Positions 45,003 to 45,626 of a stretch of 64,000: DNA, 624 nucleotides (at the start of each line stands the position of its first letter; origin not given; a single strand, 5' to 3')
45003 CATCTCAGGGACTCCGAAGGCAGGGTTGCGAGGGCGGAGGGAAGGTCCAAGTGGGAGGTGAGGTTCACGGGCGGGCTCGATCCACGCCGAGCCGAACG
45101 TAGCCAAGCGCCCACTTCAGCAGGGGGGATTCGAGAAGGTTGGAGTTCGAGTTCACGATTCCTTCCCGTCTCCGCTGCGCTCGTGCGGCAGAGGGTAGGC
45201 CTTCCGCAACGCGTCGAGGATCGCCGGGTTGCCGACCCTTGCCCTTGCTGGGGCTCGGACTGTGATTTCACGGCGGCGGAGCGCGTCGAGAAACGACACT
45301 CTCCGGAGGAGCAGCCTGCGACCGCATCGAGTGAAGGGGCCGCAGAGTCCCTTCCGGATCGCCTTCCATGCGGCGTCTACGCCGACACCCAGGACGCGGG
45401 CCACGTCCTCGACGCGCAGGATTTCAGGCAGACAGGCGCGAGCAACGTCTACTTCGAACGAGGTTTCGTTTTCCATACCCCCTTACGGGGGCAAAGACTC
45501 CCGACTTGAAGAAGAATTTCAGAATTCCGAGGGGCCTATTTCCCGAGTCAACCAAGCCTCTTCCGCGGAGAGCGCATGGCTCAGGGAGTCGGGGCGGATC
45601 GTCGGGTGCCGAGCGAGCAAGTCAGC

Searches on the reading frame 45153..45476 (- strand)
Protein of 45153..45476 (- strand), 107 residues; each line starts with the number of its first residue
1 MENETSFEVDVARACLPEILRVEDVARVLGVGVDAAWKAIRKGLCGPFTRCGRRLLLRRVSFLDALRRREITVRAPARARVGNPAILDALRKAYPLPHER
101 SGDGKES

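Call 71: search_protein_families(library=pfam, proteins=[window:45153-45476:-], max_evalue=0.01)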
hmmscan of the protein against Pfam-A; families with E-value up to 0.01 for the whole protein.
window:45153-45476:- (107 aa): 1 family
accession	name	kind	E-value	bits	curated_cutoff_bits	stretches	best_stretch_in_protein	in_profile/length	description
PF12728.13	HTH_17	-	2.9e-06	27.9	27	1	20-69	2-50/51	Helix-turn-helix domain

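Call 73: search_protein_families(library=phrogs, proteins=[window:45153-45476:-], max_evalue=0.001)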
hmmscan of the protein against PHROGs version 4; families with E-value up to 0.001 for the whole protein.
window:45153-45476:- (107 aa): 0 families
